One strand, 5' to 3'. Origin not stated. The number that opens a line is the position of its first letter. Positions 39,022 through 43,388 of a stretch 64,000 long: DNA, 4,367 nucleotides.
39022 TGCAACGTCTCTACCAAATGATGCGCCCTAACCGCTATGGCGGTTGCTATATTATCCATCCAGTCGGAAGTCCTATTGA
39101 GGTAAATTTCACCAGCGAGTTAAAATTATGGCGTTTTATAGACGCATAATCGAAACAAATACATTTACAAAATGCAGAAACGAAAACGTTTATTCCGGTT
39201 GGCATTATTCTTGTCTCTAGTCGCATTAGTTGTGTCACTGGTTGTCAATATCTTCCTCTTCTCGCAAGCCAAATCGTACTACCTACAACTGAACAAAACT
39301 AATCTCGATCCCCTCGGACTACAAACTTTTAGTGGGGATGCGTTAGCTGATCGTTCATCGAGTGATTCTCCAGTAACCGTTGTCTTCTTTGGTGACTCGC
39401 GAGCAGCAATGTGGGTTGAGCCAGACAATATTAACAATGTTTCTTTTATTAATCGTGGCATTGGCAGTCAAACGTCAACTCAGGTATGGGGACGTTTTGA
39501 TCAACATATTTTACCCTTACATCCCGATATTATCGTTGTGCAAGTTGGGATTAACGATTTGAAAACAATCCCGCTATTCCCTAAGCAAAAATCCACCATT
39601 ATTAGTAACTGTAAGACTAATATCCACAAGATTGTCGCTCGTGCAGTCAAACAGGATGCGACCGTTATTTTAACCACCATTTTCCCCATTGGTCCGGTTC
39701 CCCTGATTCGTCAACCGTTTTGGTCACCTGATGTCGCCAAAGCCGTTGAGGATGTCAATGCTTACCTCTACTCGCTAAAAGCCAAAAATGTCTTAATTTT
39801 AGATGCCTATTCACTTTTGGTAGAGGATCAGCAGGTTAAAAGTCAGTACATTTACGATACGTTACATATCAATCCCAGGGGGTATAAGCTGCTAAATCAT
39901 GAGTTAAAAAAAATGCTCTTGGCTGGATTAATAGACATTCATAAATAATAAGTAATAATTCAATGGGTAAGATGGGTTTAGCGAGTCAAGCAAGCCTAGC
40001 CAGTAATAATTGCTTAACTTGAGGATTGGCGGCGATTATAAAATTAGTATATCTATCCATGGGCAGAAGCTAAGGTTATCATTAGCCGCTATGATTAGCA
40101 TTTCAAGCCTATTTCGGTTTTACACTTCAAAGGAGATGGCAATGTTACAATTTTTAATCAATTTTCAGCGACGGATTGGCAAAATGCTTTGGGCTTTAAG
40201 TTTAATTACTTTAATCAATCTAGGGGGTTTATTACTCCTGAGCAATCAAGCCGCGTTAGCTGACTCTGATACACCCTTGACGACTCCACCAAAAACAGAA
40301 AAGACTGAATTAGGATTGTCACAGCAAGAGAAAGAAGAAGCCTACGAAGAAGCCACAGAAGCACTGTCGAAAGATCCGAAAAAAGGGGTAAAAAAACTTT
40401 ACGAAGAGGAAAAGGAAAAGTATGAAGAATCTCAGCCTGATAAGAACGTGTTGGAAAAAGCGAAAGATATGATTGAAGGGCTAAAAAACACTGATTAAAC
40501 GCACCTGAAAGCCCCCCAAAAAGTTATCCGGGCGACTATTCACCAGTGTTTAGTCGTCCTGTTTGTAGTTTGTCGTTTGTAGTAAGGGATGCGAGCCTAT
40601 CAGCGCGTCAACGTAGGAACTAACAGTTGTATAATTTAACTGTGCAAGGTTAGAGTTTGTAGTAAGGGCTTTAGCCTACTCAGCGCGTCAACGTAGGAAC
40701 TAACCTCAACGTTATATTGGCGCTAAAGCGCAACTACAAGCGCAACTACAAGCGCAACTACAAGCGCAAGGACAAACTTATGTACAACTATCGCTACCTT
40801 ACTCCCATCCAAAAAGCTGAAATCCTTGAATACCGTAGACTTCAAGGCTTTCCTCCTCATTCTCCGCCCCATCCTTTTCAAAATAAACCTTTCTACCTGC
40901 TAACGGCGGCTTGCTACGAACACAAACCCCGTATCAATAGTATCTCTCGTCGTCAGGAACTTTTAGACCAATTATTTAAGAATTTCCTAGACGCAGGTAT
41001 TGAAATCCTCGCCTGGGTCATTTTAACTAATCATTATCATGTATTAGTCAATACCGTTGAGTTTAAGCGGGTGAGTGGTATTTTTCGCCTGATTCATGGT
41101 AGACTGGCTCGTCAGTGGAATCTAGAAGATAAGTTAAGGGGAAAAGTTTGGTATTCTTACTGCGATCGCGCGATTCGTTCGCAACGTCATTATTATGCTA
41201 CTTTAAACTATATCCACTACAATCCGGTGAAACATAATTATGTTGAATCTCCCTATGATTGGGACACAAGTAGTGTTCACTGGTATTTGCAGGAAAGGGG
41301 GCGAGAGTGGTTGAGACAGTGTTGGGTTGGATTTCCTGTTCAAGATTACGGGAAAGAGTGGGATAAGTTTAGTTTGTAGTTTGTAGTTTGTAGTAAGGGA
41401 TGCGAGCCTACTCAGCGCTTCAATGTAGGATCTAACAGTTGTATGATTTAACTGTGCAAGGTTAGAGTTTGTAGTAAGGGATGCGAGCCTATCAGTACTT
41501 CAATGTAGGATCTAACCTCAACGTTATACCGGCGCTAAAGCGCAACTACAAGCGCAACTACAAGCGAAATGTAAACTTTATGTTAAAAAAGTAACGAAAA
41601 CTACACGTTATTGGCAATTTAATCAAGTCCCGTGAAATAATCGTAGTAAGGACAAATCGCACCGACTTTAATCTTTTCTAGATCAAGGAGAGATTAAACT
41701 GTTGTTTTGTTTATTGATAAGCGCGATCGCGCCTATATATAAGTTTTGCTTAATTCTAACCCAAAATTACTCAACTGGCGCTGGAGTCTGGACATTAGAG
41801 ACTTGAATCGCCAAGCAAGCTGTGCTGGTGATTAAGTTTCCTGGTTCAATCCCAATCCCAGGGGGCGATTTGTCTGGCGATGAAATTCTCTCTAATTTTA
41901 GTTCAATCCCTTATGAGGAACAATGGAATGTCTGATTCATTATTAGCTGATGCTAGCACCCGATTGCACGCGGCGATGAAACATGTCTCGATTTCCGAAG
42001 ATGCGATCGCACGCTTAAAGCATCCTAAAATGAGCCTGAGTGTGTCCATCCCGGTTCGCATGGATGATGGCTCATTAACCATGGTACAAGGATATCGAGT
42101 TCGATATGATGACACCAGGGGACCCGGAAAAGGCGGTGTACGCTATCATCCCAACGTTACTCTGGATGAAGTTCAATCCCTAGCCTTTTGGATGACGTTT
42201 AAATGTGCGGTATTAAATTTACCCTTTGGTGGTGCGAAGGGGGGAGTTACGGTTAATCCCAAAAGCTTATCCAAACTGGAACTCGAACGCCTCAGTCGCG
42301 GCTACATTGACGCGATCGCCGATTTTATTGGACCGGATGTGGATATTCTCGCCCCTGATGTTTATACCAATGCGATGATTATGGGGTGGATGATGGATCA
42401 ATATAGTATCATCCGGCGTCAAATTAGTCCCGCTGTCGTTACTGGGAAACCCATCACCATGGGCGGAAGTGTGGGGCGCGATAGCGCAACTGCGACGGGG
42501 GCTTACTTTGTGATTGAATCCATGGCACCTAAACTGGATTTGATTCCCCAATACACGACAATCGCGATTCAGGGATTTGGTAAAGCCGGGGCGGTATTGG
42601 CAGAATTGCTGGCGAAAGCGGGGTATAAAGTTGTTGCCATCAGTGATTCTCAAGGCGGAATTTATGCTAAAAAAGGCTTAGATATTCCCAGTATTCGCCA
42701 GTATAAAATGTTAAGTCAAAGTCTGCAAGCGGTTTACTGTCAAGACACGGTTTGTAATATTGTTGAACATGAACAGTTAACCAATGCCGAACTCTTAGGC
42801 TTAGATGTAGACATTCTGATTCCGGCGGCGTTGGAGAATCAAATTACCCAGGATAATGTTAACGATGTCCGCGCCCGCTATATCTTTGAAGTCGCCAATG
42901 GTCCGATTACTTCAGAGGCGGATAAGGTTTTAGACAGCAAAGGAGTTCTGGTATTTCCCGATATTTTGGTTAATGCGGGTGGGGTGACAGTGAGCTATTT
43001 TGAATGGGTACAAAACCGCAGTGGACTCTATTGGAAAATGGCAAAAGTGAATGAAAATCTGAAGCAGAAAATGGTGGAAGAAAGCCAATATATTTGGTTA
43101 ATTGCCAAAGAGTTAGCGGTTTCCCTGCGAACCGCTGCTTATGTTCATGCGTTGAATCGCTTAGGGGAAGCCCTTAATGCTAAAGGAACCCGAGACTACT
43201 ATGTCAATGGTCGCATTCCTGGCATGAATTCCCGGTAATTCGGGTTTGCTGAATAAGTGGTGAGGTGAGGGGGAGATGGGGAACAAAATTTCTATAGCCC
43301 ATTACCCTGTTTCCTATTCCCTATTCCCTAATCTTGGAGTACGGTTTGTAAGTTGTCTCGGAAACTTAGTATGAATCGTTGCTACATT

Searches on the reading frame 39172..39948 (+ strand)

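Call 18: search_protein_families(library=pfam, proteins=[window:39172-39948:+], max_evalue=0.001)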
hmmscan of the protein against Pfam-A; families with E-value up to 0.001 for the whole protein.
window:39172-39948:+ (258 aa): 2 families
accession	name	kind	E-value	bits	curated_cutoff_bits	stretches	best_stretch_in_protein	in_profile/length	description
PF13472.12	Lipase_GDSL_2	-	1.3e-16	62.1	32.9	1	89-240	32-178/178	GDSL-like Lipase/Acylhydrolase family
PF00657.28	Lipase_GDSL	-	1.8e-08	35.3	23.6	1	87-244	41-207/208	GDSL-like Lipase/Acylhydrolase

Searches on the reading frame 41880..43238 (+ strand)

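Call 18: search_protein_families(library=pfam, proteins=[window:41880-43238:+], max_evalue=0.001)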
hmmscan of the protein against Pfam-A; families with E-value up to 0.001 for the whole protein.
window:41880-43238:+ (452 aa): 2 families
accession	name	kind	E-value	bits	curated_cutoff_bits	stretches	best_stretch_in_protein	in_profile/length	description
PF00208.27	ELFV_dehydrog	-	1.9e-70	237.7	23.4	1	195-436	1-241/241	Glutamate/Leucine/Phenylalanine/Valine dehydrogenase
PF02812.23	ELFV_dehydrog_N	-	1.7e-53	180.2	25.3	1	49-176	1-128/129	Glu/Leu/Phe/Val dehydrogenase, dimerisation domain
